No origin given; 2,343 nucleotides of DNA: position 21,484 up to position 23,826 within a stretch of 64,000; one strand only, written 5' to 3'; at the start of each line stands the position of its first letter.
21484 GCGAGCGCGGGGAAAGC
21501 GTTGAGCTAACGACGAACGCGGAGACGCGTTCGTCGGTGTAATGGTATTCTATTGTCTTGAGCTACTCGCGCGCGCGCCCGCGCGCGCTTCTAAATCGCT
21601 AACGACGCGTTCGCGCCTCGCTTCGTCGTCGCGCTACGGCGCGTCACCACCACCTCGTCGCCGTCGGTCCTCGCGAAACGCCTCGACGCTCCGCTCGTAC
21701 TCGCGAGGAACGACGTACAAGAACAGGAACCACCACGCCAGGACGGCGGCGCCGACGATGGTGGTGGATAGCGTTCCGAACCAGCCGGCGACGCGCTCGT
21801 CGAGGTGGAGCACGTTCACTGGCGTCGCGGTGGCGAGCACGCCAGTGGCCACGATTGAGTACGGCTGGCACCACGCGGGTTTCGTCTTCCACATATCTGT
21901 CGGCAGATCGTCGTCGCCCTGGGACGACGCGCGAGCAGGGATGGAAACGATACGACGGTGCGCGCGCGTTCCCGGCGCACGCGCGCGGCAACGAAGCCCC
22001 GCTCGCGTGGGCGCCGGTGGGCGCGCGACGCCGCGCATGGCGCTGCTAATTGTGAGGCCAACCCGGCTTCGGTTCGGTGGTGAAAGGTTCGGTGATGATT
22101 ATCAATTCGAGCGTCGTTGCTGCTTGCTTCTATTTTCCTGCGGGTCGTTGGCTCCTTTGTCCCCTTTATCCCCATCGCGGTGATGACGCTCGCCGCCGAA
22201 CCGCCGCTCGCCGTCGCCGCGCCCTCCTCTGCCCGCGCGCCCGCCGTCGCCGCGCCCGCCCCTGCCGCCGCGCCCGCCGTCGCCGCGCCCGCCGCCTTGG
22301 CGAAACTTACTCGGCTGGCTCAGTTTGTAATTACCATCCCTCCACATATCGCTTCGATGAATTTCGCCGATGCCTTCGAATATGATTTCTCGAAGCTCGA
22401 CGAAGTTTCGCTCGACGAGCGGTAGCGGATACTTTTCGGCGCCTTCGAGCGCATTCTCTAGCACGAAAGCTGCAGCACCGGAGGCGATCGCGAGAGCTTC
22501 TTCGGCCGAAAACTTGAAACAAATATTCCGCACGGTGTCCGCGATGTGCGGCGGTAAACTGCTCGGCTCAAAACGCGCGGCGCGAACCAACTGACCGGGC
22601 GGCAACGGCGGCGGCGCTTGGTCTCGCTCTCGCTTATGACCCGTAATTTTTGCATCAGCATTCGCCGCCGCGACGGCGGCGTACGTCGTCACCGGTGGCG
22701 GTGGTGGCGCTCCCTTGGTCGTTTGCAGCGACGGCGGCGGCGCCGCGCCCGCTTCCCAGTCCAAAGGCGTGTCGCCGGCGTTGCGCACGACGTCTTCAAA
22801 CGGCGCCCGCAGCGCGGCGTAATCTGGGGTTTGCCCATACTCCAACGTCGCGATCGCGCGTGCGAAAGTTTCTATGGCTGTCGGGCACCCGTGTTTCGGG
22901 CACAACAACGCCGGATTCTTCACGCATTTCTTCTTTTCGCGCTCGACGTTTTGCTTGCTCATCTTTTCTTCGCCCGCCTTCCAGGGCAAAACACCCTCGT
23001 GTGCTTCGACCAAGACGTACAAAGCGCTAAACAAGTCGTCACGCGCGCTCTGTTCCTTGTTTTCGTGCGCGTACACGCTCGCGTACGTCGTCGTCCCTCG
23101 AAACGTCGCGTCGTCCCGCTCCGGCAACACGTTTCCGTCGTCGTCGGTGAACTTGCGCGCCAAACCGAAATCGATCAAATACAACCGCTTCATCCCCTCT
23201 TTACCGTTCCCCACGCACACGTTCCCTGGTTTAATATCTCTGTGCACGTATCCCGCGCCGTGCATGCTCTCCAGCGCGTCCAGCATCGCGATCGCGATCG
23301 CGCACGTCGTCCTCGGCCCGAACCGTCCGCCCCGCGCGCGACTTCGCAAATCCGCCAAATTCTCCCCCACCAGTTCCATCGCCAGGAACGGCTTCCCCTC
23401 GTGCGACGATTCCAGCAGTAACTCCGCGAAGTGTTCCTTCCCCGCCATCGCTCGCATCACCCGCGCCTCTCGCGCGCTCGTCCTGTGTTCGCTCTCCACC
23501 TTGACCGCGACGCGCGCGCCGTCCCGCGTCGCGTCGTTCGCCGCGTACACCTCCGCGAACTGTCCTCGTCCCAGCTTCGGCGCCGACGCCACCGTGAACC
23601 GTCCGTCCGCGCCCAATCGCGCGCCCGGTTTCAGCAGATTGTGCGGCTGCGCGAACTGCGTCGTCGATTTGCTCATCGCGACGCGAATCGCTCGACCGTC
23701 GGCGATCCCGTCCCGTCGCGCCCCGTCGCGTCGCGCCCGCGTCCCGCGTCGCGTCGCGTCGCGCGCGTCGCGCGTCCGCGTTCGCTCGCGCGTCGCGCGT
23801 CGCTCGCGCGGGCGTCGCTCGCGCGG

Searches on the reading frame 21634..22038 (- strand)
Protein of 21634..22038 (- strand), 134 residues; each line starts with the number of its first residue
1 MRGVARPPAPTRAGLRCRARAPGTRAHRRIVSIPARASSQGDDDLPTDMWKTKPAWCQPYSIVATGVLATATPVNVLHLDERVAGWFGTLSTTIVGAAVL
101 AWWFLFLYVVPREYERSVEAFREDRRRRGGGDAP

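Call 46: search_protein_families(library=pfam, proteins=[window:21634-22038:-], max_evalue=0.001)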
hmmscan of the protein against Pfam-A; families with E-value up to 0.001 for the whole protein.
window:21634-22038:- (134 aa): 1 family
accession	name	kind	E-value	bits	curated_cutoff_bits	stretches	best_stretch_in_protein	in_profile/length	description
PF20522.3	DUF6737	-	1.3e-12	48.1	27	1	49-112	2-56/57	Domain of unknown function (DUF6737)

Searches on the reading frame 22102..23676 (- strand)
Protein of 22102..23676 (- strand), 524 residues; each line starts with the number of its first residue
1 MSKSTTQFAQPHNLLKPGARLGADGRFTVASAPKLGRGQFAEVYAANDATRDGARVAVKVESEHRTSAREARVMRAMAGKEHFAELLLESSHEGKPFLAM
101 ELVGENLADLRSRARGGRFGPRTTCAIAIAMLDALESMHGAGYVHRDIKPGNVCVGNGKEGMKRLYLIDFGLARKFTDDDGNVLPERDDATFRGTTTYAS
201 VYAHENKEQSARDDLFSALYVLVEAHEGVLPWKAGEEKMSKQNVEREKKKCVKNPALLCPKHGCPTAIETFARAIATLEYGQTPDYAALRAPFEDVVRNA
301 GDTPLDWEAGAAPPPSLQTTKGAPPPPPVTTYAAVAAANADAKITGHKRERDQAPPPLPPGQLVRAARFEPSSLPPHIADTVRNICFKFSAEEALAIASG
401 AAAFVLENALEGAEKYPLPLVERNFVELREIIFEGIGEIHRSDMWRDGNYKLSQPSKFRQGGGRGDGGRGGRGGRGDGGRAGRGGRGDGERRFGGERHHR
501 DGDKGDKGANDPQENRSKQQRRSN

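Call 7: search_protein_families(library=pfam, proteins=[window:22102-23676:-], max_evalue=0.01)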
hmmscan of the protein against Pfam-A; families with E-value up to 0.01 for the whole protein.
window:22102-23676:- (524 aa): 6 families
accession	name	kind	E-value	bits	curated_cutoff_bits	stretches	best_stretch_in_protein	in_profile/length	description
PF00069.31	Pkinase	-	4.4e-22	79.2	31.7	1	33-247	5-212/263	Protein kinase domain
PF07714.23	PK_Tyr_Ser-Thr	-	4.9e-13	49.4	23.1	1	33-249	5-222/258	Protein tyrosine and serine/threonine kinase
PF17667.7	Pkinase_fungal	-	2.8e-07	30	24.1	1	132-223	296-384/387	Fungal protein kinase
PF03109.22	ABC1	-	3.6e-05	23.5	22.9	1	135-179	180-220/244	ABC1 atypical kinase-like domain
PF01636.29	APH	-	8.1e-05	22.9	23.2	0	139-174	166-198/239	Phosphotransferase enzyme family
PF06293.20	Kdo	-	0.0035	17.2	21.3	1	119-174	115-170/207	Lipopolysaccharide kinase (Kdo/WaaP) family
